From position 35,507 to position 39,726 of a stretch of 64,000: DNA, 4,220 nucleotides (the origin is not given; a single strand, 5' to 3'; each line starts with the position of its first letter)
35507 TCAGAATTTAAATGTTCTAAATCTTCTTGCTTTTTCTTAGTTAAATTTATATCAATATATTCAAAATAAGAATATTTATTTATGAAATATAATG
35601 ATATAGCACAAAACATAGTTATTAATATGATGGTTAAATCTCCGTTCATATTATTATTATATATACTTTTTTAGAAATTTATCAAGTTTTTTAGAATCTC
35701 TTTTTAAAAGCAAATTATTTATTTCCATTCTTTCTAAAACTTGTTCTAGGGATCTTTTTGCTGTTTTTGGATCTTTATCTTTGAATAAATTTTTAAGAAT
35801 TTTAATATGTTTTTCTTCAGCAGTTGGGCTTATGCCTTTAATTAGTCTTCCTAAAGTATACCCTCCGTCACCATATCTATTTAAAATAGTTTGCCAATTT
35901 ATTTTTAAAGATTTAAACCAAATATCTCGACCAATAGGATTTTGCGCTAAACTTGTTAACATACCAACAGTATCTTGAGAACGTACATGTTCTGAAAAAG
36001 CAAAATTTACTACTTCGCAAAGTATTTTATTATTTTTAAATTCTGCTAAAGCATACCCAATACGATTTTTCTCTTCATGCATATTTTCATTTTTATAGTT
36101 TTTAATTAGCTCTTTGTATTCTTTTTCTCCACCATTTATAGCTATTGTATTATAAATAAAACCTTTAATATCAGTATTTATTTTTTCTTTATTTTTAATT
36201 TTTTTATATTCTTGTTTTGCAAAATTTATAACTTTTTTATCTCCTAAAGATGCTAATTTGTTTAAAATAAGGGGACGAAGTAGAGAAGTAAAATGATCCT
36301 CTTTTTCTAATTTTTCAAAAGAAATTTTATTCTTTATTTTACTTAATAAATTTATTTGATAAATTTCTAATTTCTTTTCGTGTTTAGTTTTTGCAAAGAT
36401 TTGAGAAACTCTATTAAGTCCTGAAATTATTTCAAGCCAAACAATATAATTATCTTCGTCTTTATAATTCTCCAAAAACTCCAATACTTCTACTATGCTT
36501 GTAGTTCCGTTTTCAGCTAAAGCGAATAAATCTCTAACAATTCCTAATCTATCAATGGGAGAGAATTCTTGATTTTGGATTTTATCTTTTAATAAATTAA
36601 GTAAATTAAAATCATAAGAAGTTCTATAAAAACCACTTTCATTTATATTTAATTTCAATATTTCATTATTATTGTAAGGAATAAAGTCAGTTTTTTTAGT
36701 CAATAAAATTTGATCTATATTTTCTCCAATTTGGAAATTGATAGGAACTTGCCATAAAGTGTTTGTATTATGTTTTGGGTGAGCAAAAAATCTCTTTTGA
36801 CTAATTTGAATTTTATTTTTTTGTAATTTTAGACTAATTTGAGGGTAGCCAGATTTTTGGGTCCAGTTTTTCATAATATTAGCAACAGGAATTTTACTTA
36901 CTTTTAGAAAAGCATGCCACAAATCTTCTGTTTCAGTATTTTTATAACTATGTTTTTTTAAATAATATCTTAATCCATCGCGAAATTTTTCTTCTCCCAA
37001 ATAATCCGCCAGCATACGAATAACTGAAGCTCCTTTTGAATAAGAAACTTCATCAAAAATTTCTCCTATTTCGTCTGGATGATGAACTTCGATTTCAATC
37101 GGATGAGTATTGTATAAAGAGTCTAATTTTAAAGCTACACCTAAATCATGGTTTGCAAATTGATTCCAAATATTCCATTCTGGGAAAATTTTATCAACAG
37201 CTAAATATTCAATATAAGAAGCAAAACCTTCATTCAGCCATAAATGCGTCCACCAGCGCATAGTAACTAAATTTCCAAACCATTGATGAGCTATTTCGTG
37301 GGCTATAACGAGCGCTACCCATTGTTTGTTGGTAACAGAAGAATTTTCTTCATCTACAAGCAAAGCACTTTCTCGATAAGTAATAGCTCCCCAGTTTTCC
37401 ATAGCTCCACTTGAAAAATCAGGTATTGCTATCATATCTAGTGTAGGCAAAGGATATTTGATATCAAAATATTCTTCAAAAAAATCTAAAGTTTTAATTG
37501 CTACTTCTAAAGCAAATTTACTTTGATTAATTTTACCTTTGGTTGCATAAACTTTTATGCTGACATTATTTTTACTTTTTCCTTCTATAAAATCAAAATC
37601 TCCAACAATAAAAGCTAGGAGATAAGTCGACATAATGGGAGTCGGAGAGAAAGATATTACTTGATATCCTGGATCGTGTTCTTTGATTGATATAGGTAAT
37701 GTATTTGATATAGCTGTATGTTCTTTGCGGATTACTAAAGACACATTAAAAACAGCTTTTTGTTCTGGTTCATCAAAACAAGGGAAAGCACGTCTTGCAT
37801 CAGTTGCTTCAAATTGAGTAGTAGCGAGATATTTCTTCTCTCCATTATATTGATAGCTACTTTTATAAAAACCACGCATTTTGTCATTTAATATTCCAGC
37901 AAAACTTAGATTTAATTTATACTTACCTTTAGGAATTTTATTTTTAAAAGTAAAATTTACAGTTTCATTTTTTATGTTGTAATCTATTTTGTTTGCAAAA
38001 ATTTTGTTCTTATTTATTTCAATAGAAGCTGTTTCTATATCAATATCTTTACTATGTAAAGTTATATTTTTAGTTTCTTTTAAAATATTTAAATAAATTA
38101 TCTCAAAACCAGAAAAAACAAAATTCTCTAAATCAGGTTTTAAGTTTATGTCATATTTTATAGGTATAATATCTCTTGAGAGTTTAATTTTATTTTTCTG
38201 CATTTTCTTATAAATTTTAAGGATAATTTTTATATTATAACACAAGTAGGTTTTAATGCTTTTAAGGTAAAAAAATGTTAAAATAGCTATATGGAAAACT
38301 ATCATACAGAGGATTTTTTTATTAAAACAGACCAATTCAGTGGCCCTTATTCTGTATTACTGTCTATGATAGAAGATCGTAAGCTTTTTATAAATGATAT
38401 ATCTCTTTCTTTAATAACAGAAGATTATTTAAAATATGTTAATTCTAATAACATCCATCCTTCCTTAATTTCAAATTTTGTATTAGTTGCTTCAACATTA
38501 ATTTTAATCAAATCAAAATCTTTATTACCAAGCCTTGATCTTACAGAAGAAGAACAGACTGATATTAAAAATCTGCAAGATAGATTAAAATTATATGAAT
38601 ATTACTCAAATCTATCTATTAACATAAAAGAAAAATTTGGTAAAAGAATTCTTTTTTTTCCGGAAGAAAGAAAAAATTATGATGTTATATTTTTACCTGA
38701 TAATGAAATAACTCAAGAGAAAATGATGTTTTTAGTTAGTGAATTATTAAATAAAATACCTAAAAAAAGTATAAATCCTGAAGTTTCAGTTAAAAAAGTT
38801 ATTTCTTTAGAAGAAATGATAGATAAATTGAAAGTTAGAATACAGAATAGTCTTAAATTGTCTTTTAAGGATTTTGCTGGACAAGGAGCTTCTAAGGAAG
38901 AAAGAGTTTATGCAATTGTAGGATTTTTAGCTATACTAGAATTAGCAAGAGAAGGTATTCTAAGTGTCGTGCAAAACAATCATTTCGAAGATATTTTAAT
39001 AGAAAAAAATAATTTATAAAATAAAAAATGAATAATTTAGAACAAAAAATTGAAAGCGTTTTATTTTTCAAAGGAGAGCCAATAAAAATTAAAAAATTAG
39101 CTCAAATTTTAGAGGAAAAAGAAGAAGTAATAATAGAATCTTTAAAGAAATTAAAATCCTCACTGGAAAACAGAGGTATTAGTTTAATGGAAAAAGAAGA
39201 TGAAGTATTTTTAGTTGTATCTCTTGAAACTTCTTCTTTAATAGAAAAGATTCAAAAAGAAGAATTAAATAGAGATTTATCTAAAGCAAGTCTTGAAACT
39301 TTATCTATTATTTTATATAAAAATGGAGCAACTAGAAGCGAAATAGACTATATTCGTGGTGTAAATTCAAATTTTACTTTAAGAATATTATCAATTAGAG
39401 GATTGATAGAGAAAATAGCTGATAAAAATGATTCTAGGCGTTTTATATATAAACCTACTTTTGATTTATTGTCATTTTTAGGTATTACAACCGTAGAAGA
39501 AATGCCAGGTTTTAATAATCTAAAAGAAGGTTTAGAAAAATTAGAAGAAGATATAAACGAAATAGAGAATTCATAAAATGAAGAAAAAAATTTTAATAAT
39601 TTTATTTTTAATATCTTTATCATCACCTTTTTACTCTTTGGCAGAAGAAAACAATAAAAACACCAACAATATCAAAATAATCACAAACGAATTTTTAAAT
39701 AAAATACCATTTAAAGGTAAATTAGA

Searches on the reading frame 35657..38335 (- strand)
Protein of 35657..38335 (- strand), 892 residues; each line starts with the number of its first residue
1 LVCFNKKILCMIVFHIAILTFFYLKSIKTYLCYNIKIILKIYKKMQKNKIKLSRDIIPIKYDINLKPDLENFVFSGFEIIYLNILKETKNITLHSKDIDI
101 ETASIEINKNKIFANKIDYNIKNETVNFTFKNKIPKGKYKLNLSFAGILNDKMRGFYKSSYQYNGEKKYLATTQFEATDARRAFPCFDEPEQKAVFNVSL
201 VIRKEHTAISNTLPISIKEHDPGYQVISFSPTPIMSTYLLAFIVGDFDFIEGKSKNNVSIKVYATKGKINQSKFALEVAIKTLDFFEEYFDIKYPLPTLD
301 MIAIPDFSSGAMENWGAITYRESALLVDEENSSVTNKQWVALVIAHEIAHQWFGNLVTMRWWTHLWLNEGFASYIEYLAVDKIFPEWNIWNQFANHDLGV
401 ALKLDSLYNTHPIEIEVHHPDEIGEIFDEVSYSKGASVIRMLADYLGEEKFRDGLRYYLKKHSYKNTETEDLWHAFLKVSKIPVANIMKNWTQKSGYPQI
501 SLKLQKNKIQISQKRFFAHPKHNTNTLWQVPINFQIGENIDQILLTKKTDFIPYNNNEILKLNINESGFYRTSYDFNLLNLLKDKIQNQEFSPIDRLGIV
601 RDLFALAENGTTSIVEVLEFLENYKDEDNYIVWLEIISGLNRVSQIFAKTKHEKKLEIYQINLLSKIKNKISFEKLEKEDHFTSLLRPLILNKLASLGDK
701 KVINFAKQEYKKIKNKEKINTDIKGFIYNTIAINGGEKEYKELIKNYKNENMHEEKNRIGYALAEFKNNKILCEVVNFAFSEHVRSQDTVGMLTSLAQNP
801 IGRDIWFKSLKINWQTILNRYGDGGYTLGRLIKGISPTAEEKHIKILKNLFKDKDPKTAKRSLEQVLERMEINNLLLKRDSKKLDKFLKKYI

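Call 22: search_protein_families(library=pfam, proteins=[window:35657-38335:-], max_evalue=0.00001)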
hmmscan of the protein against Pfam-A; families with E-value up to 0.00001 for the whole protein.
window:35657-38335:- (892 aa): 3 families
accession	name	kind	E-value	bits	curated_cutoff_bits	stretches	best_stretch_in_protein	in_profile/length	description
PF01433.26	Peptidase_M1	-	1.3e-89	300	27.7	1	274-491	1-218/218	Peptidase family M1 domain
PF11838.14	ERAP1_C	-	3.5e-72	243.9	38.2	1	560-871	2-317/318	ERAP1-like C-terminal domain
PF17900.6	Peptidase_M1_N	-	9.4e-51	173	25.8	1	58-239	2-186/186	Peptidase M1 N-terminal domain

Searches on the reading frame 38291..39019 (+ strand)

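Call 81: search_protein_families(library=pfam, proteins=[window:38291-39019:+], max_evalue=0.0001)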
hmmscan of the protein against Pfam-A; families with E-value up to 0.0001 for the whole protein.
window:38291-39019:+ (242 aa): 1 family
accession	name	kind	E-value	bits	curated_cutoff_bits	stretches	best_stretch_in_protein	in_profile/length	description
PF02616.19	SMC_ScpA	-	3e-17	63.8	24.6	1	26-237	1-229/232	Segregation and condensation protein ScpA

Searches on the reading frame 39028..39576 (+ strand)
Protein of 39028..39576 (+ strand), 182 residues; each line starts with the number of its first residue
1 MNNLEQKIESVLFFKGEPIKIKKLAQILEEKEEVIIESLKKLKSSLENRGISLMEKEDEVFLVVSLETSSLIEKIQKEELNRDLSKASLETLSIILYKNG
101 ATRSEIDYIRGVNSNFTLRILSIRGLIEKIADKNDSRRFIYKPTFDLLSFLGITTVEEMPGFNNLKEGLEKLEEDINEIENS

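Call 81: search_protein_families(library=pfam, proteins=[window:39028-39576:+], max_evalue=0.0001)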
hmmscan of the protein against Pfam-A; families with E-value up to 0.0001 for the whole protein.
window:39028-39576:+ (182 aa): 1 family
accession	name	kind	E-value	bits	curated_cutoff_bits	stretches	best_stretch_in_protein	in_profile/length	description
PF04079.22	SMC_ScpB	-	3.3e-34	118.2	27.4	1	7-160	2-158/160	Segregation and condensation complex subunit ScpB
